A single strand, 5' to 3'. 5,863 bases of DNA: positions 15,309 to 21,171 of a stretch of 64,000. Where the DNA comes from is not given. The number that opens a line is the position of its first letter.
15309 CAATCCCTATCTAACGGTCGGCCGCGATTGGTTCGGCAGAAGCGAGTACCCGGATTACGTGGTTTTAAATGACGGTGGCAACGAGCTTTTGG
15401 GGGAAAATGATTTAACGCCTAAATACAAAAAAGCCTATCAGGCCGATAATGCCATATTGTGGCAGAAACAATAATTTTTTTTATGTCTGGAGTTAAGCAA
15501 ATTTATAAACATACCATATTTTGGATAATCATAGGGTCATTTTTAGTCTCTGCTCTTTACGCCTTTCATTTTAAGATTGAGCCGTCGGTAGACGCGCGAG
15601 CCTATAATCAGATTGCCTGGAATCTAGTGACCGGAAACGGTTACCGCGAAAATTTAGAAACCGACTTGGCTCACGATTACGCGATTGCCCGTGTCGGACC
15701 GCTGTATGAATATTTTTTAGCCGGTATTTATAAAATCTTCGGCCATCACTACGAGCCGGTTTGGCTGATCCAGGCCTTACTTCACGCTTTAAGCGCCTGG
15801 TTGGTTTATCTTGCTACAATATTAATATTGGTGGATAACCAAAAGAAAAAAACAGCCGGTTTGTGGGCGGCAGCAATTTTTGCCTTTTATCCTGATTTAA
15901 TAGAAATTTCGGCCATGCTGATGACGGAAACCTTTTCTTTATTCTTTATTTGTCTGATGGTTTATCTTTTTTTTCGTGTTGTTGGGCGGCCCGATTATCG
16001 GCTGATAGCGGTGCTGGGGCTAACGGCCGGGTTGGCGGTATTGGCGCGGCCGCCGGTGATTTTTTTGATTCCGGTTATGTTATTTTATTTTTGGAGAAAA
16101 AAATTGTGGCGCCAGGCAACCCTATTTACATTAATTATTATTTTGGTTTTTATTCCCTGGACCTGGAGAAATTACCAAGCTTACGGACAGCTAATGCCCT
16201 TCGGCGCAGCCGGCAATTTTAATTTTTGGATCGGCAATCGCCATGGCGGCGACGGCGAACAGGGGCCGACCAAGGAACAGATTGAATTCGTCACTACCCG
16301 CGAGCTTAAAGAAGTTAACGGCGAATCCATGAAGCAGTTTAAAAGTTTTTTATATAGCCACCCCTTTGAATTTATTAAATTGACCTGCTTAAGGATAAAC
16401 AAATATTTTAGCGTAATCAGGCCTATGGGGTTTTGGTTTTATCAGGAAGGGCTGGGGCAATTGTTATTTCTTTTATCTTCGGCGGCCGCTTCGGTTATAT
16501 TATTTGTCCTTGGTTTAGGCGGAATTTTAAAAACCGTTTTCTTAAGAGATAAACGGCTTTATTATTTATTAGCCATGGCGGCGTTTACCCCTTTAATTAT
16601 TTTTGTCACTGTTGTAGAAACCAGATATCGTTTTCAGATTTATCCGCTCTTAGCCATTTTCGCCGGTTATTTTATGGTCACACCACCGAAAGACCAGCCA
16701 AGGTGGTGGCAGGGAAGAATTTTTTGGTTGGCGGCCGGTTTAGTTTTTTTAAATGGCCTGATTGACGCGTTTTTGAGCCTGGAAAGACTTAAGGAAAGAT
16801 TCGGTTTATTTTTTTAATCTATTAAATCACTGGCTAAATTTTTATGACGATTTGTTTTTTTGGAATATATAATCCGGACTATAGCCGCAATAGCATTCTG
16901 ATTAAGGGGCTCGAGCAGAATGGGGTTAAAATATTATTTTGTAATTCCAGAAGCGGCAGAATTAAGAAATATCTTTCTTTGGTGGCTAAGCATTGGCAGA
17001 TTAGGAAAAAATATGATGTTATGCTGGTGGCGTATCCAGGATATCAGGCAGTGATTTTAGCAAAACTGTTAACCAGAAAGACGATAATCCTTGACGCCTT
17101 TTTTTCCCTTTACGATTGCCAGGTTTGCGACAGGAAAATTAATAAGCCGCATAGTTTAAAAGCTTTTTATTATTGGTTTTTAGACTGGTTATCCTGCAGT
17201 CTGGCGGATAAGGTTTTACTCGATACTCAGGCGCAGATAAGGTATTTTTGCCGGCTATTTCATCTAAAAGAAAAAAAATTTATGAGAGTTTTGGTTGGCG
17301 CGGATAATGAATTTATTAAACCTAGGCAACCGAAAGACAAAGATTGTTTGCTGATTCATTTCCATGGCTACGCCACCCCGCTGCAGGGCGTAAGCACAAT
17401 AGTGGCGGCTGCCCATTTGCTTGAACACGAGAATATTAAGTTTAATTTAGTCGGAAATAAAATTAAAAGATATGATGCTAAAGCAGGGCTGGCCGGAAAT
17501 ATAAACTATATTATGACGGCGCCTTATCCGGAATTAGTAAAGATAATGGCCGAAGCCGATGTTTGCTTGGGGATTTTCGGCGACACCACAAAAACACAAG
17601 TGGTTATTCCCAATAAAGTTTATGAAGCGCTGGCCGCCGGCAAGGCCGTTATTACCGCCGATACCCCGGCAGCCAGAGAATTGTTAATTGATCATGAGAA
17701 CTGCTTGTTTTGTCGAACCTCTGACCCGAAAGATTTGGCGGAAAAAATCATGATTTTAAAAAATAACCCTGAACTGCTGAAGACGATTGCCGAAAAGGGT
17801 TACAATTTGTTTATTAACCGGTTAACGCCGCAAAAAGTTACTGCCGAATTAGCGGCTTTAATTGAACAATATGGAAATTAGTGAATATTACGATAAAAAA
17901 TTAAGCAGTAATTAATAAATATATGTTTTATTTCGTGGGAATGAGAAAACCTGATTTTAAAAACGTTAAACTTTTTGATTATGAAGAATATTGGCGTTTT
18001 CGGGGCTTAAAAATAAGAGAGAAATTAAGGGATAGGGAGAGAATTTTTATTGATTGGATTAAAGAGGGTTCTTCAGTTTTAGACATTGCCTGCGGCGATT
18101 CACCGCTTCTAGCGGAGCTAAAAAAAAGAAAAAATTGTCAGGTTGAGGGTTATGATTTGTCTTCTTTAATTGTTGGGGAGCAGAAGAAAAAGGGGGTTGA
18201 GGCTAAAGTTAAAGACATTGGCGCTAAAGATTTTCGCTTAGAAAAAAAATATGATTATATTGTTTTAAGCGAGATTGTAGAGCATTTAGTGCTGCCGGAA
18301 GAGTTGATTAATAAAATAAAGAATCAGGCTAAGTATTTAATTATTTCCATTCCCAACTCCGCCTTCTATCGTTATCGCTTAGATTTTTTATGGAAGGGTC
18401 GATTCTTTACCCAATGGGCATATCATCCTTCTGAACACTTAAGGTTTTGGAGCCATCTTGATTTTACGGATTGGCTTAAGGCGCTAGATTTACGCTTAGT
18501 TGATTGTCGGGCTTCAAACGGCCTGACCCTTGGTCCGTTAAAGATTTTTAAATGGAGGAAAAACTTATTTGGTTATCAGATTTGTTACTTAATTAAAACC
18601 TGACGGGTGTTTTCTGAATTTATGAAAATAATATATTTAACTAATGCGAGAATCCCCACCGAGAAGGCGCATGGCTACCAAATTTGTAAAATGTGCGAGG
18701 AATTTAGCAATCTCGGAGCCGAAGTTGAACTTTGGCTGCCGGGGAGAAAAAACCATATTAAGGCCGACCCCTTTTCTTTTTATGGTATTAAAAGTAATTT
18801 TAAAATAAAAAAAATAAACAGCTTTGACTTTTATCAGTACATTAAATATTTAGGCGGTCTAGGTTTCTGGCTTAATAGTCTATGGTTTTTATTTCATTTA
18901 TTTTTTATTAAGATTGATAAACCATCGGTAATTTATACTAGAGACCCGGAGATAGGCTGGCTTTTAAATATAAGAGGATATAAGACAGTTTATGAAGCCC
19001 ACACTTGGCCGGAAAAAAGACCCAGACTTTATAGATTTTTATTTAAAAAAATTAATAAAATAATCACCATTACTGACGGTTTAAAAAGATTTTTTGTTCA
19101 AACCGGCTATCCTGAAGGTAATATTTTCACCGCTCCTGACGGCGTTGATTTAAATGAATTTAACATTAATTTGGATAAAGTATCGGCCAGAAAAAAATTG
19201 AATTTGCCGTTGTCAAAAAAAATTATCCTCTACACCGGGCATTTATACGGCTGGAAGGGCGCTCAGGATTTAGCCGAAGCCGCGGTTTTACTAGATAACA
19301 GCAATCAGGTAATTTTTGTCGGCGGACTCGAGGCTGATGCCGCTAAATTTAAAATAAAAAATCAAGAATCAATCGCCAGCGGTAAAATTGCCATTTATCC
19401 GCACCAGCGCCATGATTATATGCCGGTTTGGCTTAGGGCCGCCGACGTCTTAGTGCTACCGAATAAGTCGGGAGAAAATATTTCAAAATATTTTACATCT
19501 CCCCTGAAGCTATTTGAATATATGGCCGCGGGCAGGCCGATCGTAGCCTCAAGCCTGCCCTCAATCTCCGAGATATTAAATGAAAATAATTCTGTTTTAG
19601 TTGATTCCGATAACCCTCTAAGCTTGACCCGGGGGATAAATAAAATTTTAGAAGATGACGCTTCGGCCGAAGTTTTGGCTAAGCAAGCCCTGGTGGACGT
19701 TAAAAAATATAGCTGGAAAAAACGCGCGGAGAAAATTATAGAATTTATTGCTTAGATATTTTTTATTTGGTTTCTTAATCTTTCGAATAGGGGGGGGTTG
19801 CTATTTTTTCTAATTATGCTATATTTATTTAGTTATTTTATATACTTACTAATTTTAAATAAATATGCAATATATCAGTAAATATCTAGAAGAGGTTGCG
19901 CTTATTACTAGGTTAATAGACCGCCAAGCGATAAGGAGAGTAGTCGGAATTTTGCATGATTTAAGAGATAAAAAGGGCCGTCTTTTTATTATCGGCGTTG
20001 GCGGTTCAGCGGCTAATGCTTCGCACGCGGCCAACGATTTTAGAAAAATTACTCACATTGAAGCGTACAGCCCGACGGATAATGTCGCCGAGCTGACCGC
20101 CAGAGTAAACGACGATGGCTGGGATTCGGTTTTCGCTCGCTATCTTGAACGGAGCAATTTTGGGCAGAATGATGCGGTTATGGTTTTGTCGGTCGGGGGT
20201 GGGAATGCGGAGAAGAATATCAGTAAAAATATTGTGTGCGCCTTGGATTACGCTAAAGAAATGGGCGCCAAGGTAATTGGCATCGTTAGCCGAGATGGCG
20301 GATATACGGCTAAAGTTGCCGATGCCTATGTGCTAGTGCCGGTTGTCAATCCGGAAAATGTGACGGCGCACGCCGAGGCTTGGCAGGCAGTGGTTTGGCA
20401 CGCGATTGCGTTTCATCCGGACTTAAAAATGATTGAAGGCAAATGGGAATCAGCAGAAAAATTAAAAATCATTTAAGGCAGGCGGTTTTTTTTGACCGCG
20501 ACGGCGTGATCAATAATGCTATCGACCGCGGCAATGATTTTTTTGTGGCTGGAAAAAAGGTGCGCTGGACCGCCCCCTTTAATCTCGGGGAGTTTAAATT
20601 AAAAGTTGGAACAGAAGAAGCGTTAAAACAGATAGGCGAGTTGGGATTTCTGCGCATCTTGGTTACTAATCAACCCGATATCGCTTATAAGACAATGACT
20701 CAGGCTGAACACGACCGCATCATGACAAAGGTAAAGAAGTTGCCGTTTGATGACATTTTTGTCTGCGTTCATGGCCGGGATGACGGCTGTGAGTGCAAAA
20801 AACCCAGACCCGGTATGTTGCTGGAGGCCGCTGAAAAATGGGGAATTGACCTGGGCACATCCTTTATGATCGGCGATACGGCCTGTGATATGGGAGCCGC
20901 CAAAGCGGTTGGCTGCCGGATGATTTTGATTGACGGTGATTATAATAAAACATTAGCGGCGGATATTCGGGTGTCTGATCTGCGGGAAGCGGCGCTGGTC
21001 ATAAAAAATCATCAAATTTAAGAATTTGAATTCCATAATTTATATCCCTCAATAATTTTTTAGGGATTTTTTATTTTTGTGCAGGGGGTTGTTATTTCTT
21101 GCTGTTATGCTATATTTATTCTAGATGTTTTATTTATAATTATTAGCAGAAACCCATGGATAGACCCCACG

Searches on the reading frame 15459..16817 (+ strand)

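Call 12: search_protein_families(library=pfam, proteins=[window:15459-16817:+], max_evalue=0.00001)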
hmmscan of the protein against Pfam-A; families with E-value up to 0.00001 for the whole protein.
window:15459-16817:+ (452 aa): 2 families
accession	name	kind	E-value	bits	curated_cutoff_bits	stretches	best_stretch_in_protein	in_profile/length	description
PF13231.12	PMT_2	-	6.7e-14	52.8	26.1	1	80-235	3-158/160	Dolichyl-phosphate-mannose-protein mannosyltransferase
PF02366.24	PMT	-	6.8e-09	36.1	22.7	1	88-242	65-238/245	Dolichyl-phosphate-mannose-protein mannosyltransferase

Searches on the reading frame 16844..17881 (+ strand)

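Call 12: search_protein_families(library=pfam, proteins=[window:16844-17881:+], max_evalue=0.00001)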
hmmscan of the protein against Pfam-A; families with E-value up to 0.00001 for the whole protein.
window:16844-17881:+ (345 aa): 3 families
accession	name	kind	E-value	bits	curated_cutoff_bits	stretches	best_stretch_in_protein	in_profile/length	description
PF00534.26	Glycos_transf_1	-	3.4e-17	63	26.4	1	155-321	2-171/172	Glycosyl transferases group 1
PF13524.12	Glyco_trans_1_2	-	7.1e-16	58.9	25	1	194-336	11-142/144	Glycosyl transferase-like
PF13692.12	Glyco_trans_1_4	-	1.3e-13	51.8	27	1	173-305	6-139/142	Glycosyl transferases group 1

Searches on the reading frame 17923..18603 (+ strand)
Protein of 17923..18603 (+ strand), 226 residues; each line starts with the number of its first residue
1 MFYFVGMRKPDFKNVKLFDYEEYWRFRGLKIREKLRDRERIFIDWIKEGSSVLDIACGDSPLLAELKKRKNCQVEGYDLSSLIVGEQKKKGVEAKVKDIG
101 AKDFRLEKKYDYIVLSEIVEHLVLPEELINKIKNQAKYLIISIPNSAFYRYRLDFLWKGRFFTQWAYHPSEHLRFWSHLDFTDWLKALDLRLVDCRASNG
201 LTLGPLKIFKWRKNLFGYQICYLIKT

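Call 12: search_protein_families(library=pfam, proteins=[window:17923-18603:+], max_evalue=0.00001)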
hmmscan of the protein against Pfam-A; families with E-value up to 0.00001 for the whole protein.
window:17923-18603:+ (226 aa): 5 families
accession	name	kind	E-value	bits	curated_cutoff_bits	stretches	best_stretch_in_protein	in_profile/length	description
PF07021.18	MetW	-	3.4e-21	76.2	21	1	40-224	5-193/193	Methionine biosynthesis protein MetW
PF13489.12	Methyltransf_23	-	4.2e-17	62.8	27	1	23-193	1-162/164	Methyltransferase domain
PF13847.12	Methyltransf_31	-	1.1e-06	28.8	27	1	46-142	1-110/145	Methyltransferase domain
PF13649.12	Methyltransf_25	-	2e-06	28.9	27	1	52-131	1-88/97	Methyltransferase domain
PF08242.18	Methyltransf_12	-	3e-06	28.3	30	1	53-134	1-90/98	Methyltransferase domain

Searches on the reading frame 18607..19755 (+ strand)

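Call 12: search_protein_families(library=pfam, proteins=[window:18607-19755:+], max_evalue=0.00001)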
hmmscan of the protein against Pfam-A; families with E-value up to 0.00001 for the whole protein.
window:18607-19755:+ (382 aa): 4 families
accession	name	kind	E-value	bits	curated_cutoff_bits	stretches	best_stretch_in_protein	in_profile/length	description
PF00534.26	Glycos_transf_1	-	1.8e-19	70.3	26.4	1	194-361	5-169/172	Glycosyl transferases group 1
PF13692.12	Glyco_trans_1_4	-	2.6e-18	67.1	27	1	205-350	2-142/142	Glycosyl transferases group 1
PF13524.12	Glyco_trans_1_2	-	1.8e-09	38.2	25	1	266-378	34-143/144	Glycosyl transferase-like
PF13439.12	Glyco_transf_4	-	8.9e-08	32.8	28.5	1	28-183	10-169/170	Glycosyltransferase Family 4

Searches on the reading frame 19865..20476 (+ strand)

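Call 12: search_protein_families(library=pfam, proteins=[window:19865-20476:+], max_evalue=0.00001)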
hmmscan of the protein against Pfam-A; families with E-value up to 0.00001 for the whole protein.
window:19865-20476:+ (203 aa): 1 family
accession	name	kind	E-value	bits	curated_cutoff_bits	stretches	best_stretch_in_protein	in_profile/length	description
PF13580.11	SIS_2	-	1.6e-10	41.6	27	1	7-142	2-138/138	SIS domain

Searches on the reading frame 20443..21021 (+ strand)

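Call 12: search_protein_families(library=pfam, proteins=[window:20443-21021:+], max_evalue=0.00001)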
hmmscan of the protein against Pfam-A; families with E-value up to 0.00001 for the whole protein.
window:20443-21021:+ (192 aa): 3 families
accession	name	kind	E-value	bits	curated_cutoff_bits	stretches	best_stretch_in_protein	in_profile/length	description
PF13419.12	HAD_2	-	1.3e-11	45.3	23.8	1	85-162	101-177/178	Haloacid dehalogenase-like hydrolase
PF13242.12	Hydrolase_like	-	8.9e-11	42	22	1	118-168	2-54/75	HAD-hyrolase-like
PF00702.32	Hydrolase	-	5.7e-10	40.3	26.4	1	49-157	95-191/191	haloacid dehalogenase-like hydrolase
